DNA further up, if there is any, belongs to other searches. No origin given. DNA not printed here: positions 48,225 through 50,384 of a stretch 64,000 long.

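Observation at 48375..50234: Single-ORF fusion of an NMNAT/NadM-like nucleotidyltransferase to an archaeal-type iPGM domain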

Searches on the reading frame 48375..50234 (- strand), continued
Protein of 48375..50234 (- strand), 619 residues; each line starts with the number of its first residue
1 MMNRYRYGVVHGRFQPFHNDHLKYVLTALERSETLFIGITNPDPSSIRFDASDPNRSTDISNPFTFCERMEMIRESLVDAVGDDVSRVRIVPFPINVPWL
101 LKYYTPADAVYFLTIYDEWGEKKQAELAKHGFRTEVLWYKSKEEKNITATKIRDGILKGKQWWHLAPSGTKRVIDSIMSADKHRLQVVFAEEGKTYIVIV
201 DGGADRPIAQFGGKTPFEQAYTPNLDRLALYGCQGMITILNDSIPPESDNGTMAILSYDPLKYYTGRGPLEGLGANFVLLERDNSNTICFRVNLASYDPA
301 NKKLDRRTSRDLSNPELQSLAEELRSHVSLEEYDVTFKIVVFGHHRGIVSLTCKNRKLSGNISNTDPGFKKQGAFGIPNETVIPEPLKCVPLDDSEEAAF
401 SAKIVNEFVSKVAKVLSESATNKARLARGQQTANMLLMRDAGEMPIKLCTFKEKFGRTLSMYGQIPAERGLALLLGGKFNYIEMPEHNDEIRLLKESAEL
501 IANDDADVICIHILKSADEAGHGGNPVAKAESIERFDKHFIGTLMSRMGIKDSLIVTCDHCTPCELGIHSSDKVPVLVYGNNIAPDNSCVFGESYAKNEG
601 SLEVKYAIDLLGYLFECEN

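Call 56: find_encoding_contigs(protein=P0147, flank=10000, max_places=3)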
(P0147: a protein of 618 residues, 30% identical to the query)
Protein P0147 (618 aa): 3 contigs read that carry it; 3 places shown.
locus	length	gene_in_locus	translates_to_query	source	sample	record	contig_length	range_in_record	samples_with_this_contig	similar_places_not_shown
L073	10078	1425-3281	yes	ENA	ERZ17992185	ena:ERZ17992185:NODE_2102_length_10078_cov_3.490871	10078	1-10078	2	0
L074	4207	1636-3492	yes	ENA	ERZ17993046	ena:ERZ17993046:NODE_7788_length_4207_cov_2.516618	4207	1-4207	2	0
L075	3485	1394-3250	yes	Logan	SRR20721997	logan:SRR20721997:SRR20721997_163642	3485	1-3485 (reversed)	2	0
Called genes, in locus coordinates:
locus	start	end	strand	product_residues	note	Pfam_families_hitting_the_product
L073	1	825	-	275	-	?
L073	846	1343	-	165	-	PF19315:MC_hydratase, PF01575:MaoC_dehydratas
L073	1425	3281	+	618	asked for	PF01467:CTP_transf_like (weak), PF01676:Metalloenzyme, PF10143:PhosphMutase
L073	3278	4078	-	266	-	PF02668:TauD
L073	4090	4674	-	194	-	PF01583:APS_kinase, PF13671:AAA_33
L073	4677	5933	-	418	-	PF00009:GTP_EFTU, PF01926:MMR_HSR1 (faint), PF22594:GTP-eEF1A_C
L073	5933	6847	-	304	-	PF01507:PAPS_reduct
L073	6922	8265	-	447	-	PF00355:Rieske, PF00848:Ring_hydroxyl_A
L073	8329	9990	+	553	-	PF01979:Amidohydro_1 (faint), PF07969:Amidohydro_3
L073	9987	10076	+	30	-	?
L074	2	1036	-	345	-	?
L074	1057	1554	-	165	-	PF19315:MC_hydratase, PF01575:MaoC_dehydratas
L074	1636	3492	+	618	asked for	PF01467:CTP_transf_like (weak), PF01676:Metalloenzyme, PF10143:PhosphMutase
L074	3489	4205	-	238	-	?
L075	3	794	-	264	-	?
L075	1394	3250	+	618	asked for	PF01467:CTP_transf_like (weak), PF01676:Metalloenzyme, PF10143:PhosphMutase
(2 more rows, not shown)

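Call 58: find_encoding_contigs(protein=P0005, flank=10000, max_places=2)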
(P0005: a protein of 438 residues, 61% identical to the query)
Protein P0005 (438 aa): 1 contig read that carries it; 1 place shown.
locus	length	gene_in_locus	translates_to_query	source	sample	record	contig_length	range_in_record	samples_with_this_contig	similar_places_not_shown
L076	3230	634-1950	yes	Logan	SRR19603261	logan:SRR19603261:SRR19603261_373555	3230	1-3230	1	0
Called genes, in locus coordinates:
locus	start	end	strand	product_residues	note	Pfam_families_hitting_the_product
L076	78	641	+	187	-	PF01467:CTP_transf_like (weak)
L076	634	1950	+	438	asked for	PF01676:Metalloenzyme, PF10143:PhosphMutase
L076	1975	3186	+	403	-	PF03952:Enolase_N, PF00113:Enolase_C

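Call 59: find_encoding_contigs(protein=P0040, flank=10000, max_places=2)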
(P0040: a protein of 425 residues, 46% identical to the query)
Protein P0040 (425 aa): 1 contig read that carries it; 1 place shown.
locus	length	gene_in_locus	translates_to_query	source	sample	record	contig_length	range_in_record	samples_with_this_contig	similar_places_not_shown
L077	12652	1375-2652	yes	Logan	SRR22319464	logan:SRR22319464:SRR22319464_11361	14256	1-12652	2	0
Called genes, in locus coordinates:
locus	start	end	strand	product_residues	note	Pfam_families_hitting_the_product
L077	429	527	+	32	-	-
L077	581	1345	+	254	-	PF00300:His_Phos_1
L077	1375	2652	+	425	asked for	PF01676:Metalloenzyme, PF10143:PhosphMutase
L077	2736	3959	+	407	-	PF03952:Enolase_N, PF00113:Enolase_C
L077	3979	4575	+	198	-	-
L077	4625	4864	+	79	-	-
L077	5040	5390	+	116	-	-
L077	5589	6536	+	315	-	PF01734:Patatin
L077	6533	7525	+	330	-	PF02086:MethyltransfD12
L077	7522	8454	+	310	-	PF05116:S6PP (faint), PF08282:Hydrolase_3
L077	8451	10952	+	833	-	PF00990:GGDEF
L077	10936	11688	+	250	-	-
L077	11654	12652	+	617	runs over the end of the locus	PF02086:MethyltransfD12 (faint)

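Call 67: search_solved_structures(query=window:48375-50234:-, max_evalue=0.001, show_alignments=0)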
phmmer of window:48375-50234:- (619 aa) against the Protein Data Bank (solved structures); distinct sequences matched with E-value up to 0.001: 12.
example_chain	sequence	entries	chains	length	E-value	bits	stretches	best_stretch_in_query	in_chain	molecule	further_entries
2zkt_A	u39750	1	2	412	1.3e-45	159.3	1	194-600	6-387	2,3-bisphosphoglycerate-independent phosphoglycerate mutase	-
3kd8_A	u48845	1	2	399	9.1e-39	136.6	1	196-605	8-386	2,3-bisphosphoglycerate-independent phosphoglycerate mutase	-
3idd_A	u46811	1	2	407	9.5e-39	136.6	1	196-605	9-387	2,3-bisphosphoglycerate-independent phosphoglycerate mutase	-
1f9a_A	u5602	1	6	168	3.8e-08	35.5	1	8-183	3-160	HYPOTHETICAL PROTEIN MJ0541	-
4yp7_A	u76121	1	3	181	7.9e-05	24.6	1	8-182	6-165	Nicotinamide-nucleotide adenylyltransferase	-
1ej2_A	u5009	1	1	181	9.7e-05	24.3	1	8-182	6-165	NICOTINAMIDE MONONUCLEOTIDE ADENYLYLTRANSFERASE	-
4yp5_A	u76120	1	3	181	0.00011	24.1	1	8-182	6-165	Nicotinamide-nucleotide adenylyltransferase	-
2qjt_B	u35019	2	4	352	0.00014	23.7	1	5-93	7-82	Nicotinamide-nucleotide adenylyltransferase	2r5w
2qjo_A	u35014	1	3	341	0.00016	23.6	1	1-56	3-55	Bifunctional NMN adenylyltransferase/Nudix hydrolase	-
1m8g_A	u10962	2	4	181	0.00027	22.8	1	8-182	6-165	Nicotinamide-nucleotide Adenylyltransferase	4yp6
1m8j_A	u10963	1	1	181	0.00053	21.8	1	8-182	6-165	Nicotinamide-nucleotide Adenylyltransferase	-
1m8f_A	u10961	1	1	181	0.00069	21.4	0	8-182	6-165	nicotinamide-nucleotide adenylyltransferase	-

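Call 75: search_dna_similar(query=window:48375-50234:-, collection=plasmids, mode=protein, max_evalue=1e-10, max_rows=25)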
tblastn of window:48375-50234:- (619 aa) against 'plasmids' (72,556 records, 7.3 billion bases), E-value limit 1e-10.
Records with a match: 21; places in all: 26; records where one place covers at least 80% of the query: 1.
Best place of each record, by identity: <60% 21.
By first word of the organism name: Rhodococcus 7; Halobaculum 6; Macrococcoides 2; Macrococcus 1; Bacteroides 1; Phocaeicola 1; Treponema 1; Enterococcus 1; Halorussus 1.
By predicted mobility (MOB-suite, as given by PLSDB): non-mobilizable 15; mobilizable 6.
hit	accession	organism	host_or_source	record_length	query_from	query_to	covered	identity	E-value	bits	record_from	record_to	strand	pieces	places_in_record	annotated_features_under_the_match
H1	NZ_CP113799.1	Rhodococcus pyridinivorans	sediment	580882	7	619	96%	29.5%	3e-53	235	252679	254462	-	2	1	alkaline phosphatase family protein | adenylyltransferase/cytidyltransferase family protein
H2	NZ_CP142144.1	Rhodococcus sp. PD04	mixed culture,Industrial wastewater ...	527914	7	501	77%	27.8%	5e-33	168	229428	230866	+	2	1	alkaline phosphatase family protein | adenylyltransferase/cytidyltransferase family protein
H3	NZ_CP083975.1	Rhodococcus rhodochrous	compost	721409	7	499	77%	27.9%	4e-33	168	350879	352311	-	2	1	hypothetical protein | adenylyltransferase/cytidyltransferase family protein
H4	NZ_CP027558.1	Rhodococcus rhodochrous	mixed culture,sewage tank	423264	7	499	77%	27.9%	5e-33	168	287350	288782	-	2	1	alkaline phosphatase family protein | adenylyltransferase/cytidyltransferase family protein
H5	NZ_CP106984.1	Rhodococcus aetherivorans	cell culture,soil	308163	7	501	77%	27.6%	6e-33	168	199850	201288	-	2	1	alkaline phosphatase family protein | adenylyltransferase/cytidyltransferase family protein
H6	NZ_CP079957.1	Macrococcus sp. 19Msa1099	pure culture,pork meat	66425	194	593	65%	31.5%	4e-36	153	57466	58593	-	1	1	2,3-bisphosphoglycerate-independent phosphoglycerate mutase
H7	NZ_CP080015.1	Macrococcoides caseolyticum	calf,pure culture,nasal swab sample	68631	194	593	65%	31.5%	4e-36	153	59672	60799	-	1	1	2,3-bisphosphoglycerate-independent phosphoglycerate mutase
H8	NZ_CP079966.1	Macrococcoides caseolyticum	calf,pure culture,nasal swab sample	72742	194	593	65%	31.5%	4e-36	153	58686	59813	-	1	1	2,3-bisphosphoglycerate-independent phosphoglycerate mutase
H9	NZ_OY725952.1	Bacteroides finegoldii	-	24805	194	598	65%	29.1%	7e-26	121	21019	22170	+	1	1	cofactor-independent phosphoglycerate mutase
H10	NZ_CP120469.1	Halobaculum limi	cell culture,sediment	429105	184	611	69%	27.1%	3e-19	100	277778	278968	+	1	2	alkaline phosphatase family protein | acyl-CoA dehydrogenase family protein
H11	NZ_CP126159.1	Halobaculum halobium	cell culture,sediment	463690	201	605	65%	28.4%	4e-19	100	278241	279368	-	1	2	alkaline phosphatase family protein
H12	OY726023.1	Phocaeicola massiliensis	-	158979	194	604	66%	27.9%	7e-24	115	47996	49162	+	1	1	record has no annotation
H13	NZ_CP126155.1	Halobaculum lipolyticum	cell culture,sediment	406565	184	611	69%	26.1%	1e-12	79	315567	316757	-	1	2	hypothetical protein | acyl-CoA dehydrogenase family protein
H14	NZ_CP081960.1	Halobaculum magnesiiphilum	cell culture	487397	184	596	67%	26.1%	5e-19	99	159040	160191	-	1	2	hypothetical protein | acyl-CoA dehydrogenase family protein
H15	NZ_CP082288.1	Halobaculum roseum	cell culture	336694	201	605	65%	26.5%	3e-18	97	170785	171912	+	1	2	alkaline phosphatase family protein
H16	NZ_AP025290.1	Treponema saccharophilum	-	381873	4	181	29%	43.3%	2e-32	141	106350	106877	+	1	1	adenylyltransferase/cytidyltransferase family protein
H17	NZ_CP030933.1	Enterococcus gilvus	cow,milk,milk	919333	6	174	27%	43.9%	7e-37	155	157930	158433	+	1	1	adenylyltransferase/cytidyltransferase family protein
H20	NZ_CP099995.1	Halorussus salilacus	cell culture,Substrate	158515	8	182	28%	36.0%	6e-26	121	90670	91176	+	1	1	adenylyltransferase/cytidyltransferase family protein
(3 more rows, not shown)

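Call 76: predict_structure(alignment_id=A1)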
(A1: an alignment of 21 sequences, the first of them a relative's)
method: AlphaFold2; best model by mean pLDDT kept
length: 619 residues; sequences in the alignment: 21
mean_pLDDT: 89.0   pTM: 0.71
mean pLDDT of the five models: 89.0, 88.5, 88.2, 87.2, 86.4
residues with pLDDT >= 90: 416; 70-90: 151; 50-70: 39; < 50: 13
segments of 3 or more residues with pLDDT < 50: 42-47, 187-190
pLDDT, mean of each block of 10 residues (from residue 1): 84 78 92 89 48 59 79 92 90 71 86 86 89 90 68 77 87 88 60 90 97 98 96 96 92 97 94 94 93 93 78 90 97 96 89 96 93 88 90 97 98 96 93 93 92 96 93 96 70 93 96 92 96 97 90 96 94 97 90 96 96 90
secondary structure, 60 per line:
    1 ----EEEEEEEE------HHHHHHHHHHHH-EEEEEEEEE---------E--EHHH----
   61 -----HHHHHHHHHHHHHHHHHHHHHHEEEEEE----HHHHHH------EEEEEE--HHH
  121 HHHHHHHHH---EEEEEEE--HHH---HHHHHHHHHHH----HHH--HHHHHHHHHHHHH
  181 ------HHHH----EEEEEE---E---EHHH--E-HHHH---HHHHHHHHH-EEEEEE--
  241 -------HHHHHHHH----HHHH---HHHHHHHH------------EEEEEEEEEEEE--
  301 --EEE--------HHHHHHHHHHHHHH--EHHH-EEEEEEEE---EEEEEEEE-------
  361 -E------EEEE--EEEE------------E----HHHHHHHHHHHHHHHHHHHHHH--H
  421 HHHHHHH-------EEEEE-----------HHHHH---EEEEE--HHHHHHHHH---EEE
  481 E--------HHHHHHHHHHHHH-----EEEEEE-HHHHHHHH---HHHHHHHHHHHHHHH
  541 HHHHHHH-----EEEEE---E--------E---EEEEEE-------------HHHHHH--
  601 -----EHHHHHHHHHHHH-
elements in order: E5-12 H19-30 E32-40 H66-87 E88-93 H98-103 E110-115 H118-129 E133-139 H148-158 H168-180 H187-190 E195-200 H216-219 H223-231 E233-238 H248-255 H260-263 H267-274 E287-298 E303-305 H314-327 E335-342 E346-353 E369-372 E375-378 H396-417 H420-427 E435-439 H451-455 E459-463 H466-474 E478-481 H490-502 E508-513 H515-522 H526-547 E553-557 E574-579 H593-598 H607-618

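Call 77: get_annotated_region(hit=H1, flank=8000)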
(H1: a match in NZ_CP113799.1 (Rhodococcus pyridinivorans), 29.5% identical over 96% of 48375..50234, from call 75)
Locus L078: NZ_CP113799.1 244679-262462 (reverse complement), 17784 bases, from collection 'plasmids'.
description: Rhodococcus pyridinivorans strain P23 plasmid pA, complete sequence
organism: Rhodococcus pyridinivorans (NCBI taxid 103816)
taxonomy: Bacteria; Actinomycetota; Actinomycetes; Mycobacteriales; Nocardiaceae; Rhodococcus; Rhodococcus pyridinivorans
host: -; source: sediment; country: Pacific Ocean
typing (MOB-suite, as given by PLSDB): mobilizable; relaxase MOBP
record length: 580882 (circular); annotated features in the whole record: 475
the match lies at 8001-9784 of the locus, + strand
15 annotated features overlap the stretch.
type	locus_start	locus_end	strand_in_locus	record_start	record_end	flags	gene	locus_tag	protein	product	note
CDS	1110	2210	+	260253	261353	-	-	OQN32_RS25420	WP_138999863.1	carbon-nitrogen hydrolase family protein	-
CDS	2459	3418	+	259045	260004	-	-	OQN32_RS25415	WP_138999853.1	helix-turn-helix domain-containing protein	GO:0006355 - regulation of DNA-templated transcription [Evidence IEA]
CDS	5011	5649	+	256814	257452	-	-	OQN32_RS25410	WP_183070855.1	TetR/AcrR family transcriptional regulator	GO:0006355 - regulation of DNA-templated transcription [Evidence IEA]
CDS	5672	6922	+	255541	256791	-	-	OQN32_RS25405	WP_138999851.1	acyl-CoA dehydrogenase family protein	-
CDS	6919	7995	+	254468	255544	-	selD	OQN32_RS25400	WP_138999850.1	selenide, water dikinase SelD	GO:0001887 - selenium compound metabolic process [Evidence IEA]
CDS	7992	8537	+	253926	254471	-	-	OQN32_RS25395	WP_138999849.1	adenylyltransferase/cytidyltransferase family protein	-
CDS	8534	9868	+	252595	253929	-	-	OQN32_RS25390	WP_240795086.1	alkaline phosphatase family protein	-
CDS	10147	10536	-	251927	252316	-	-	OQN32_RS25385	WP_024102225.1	DUF5313 family protein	-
CDS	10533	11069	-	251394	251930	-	-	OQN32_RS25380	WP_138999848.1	MarR family transcriptional regulator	-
CDS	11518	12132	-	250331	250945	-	-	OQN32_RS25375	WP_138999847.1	TetR family transcriptional regulator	-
CDS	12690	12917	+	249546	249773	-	-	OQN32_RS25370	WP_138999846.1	hypothetical protein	-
CDS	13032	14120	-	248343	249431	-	-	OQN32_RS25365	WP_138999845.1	helix-turn-helix domain-containing protein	-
CDS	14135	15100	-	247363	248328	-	-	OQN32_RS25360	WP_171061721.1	alpha/beta hydrolase fold domain-containing protein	-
CDS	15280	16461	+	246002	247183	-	-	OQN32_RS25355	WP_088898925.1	serine hydrolase domain-containing protein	-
CDS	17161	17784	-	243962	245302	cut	-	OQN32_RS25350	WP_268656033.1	helix-turn-helix domain-containing protein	-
